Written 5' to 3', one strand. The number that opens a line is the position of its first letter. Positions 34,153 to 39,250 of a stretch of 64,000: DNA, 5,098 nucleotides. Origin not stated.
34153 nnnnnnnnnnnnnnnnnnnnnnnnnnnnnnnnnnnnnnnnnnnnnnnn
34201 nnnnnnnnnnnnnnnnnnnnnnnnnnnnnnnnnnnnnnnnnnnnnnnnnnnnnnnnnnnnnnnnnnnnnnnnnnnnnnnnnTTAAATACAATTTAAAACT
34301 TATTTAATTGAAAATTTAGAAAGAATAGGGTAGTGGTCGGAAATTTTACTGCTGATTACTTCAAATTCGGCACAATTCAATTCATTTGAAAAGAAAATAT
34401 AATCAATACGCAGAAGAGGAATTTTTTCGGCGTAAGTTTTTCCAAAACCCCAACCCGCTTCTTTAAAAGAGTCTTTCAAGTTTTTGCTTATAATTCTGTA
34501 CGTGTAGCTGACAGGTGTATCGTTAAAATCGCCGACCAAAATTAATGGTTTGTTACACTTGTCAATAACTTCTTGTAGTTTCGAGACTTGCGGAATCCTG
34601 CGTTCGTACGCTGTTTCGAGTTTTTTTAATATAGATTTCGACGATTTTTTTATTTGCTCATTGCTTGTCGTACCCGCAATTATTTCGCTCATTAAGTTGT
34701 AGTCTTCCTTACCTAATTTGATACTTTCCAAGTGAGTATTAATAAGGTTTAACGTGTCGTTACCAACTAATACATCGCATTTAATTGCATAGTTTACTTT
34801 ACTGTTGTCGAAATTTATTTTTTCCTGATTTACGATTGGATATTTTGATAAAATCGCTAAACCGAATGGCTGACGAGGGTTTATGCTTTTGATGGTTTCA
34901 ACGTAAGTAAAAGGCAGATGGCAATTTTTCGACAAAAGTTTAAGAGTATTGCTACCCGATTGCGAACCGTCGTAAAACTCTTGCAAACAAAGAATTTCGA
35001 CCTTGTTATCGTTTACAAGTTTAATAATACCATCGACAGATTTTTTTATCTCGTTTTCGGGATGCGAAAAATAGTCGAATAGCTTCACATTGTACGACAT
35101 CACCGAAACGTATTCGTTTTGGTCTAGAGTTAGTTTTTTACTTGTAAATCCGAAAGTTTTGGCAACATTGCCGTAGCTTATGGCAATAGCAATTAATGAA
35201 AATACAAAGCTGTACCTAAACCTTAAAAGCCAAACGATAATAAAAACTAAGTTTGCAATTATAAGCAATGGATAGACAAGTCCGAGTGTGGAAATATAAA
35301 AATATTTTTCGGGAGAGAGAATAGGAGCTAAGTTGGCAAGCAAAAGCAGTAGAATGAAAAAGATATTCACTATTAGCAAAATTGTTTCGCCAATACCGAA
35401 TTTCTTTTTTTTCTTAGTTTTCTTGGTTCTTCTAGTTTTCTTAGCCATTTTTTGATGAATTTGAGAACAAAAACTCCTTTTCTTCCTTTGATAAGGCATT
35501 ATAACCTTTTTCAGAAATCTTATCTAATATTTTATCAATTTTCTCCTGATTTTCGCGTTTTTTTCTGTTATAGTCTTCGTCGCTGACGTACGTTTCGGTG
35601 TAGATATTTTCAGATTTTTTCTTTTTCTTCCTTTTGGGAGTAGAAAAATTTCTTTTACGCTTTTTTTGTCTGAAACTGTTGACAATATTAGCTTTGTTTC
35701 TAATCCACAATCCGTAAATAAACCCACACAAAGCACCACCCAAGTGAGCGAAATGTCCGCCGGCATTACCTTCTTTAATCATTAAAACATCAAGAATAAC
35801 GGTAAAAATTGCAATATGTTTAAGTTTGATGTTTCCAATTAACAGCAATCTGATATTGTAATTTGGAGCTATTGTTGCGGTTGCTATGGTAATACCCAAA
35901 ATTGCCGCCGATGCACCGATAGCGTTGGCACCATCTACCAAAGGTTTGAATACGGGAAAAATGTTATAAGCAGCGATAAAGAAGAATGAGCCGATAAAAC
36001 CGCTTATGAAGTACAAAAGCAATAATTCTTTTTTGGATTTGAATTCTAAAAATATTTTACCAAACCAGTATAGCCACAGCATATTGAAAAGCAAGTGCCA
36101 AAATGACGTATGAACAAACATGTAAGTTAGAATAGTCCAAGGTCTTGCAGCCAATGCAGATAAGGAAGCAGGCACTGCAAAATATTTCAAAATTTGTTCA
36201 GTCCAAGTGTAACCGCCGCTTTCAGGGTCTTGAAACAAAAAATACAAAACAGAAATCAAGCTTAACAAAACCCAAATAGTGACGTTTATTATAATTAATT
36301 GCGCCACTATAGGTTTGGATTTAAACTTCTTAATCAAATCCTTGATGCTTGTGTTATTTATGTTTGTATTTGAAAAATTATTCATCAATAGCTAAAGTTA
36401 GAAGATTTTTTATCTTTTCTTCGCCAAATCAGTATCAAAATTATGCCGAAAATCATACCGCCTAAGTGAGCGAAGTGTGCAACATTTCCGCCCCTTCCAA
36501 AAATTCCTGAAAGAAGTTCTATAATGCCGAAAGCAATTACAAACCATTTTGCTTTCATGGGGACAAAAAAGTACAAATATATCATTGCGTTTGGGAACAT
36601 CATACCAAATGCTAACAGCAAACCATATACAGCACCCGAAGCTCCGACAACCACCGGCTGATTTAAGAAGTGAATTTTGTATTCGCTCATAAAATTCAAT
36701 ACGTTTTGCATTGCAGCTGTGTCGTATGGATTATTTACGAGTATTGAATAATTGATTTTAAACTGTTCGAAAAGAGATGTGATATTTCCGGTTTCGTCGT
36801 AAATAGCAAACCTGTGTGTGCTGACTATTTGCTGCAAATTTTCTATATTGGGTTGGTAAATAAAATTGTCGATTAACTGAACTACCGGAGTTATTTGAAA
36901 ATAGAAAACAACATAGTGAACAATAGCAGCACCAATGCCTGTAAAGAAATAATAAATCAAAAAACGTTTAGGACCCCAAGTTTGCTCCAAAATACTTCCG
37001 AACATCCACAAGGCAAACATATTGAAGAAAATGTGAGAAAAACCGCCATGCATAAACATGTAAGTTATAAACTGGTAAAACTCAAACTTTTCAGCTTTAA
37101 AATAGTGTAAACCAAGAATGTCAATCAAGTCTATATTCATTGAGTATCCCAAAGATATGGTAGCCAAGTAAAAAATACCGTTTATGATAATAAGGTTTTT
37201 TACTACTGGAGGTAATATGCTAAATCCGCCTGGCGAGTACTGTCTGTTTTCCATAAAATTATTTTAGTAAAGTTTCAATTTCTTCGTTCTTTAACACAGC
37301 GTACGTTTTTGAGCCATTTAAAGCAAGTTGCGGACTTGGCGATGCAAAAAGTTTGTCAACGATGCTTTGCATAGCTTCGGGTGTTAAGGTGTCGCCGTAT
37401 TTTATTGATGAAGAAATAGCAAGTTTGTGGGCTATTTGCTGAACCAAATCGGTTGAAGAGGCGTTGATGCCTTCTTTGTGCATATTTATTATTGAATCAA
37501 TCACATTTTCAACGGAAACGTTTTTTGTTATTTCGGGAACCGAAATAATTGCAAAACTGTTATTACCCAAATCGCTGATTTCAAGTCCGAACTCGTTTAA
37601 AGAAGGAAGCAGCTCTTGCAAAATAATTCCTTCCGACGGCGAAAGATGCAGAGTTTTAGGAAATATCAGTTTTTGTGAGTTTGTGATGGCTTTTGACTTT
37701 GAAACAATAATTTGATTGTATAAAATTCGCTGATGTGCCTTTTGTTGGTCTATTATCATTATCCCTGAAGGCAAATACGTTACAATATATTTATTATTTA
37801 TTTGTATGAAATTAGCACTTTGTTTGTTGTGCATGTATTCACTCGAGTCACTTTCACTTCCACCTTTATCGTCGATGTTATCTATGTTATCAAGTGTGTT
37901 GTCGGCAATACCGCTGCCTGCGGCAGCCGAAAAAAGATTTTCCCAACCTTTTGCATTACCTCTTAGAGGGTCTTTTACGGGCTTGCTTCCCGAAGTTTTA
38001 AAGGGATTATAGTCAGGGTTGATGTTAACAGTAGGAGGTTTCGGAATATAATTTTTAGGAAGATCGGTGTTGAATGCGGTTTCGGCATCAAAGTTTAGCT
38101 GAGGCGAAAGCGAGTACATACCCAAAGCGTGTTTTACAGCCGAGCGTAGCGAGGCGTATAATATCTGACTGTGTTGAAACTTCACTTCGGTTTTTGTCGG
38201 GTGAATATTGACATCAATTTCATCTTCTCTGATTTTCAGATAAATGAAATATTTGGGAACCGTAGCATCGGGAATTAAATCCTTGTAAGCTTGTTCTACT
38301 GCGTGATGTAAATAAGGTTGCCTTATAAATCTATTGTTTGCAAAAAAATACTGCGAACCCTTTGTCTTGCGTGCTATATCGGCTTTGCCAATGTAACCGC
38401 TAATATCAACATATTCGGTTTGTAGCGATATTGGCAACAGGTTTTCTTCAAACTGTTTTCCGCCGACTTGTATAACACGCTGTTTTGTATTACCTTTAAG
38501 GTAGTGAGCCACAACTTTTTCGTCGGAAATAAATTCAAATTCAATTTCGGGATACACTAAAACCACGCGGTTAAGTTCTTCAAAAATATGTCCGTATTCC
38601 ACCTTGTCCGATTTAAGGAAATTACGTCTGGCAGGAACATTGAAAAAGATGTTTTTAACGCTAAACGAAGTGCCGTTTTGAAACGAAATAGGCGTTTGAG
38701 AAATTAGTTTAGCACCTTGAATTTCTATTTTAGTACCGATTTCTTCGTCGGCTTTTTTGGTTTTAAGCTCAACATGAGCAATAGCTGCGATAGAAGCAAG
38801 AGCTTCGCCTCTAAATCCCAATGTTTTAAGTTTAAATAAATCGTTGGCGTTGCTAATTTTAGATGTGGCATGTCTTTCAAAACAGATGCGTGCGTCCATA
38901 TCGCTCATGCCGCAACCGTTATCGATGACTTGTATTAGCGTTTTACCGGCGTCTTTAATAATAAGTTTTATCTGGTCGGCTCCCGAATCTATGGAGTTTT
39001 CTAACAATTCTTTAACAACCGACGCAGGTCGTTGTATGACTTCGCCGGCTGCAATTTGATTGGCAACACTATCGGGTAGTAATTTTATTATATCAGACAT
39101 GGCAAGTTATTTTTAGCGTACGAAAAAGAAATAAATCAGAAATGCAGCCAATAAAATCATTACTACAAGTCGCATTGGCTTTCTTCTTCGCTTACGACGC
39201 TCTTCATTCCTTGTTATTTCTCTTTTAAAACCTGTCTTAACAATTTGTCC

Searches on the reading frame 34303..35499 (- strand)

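Call 10: search_protein_families(library=pfam, proteins=[window:34303-35499:-], max_evalue=0.001)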
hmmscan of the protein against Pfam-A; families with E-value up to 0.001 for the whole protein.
window:34303-35499:- (399 aa): 1 family
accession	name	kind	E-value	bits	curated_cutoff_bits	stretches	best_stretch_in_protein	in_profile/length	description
PF03372.29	Exo_endo_phos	-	1.5e-21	77.5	24.5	1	134-389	1-225/225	Endonuclease/Exonuclease/phosphatase family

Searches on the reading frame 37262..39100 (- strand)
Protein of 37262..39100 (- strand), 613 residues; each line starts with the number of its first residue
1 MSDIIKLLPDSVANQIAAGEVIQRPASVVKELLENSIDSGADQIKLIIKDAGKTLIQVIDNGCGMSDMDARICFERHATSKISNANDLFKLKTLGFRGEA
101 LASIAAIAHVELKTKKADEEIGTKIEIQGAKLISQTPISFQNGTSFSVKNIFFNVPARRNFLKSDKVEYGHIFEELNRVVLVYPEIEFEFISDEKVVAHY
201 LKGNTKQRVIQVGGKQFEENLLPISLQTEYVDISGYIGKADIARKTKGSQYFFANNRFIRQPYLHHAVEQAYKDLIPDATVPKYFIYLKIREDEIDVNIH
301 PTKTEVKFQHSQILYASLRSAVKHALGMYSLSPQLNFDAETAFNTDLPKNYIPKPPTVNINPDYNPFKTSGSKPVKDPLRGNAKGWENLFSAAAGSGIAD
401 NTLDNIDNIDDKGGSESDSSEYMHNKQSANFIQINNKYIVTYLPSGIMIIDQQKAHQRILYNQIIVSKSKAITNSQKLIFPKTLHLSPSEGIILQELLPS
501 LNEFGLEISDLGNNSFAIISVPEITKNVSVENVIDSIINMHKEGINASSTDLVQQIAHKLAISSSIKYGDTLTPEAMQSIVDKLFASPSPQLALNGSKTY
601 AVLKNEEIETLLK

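Call 10: search_protein_families(library=pfam, proteins=[window:37262-39100:-], max_evalue=0.001)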
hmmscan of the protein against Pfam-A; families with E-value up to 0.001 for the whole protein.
window:37262-39100:- (613 aa): 4 families
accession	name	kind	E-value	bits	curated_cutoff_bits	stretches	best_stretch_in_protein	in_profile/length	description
PF01119.25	DNA_mis_repair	-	3.9e-34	117.3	26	1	211-326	3-118/119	DNA mismatch repair protein, C-terminal domain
PF08676.16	MutL_C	-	9.7e-27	93.8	25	1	432-572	2-142/142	MutL C terminal dimerisation domain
PF13589.12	HATPase_c_3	-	3.8e-10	40.3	25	1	26-126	4-104/137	Histidine kinase-, DNA gyrase B-, and HSP90-like ATPase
PF02518.31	HATPase_c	-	2.2e-07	31.7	26.4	1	23-83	4-64/111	Histidine kinase-, DNA gyrase B-, and HSP90-like ATPase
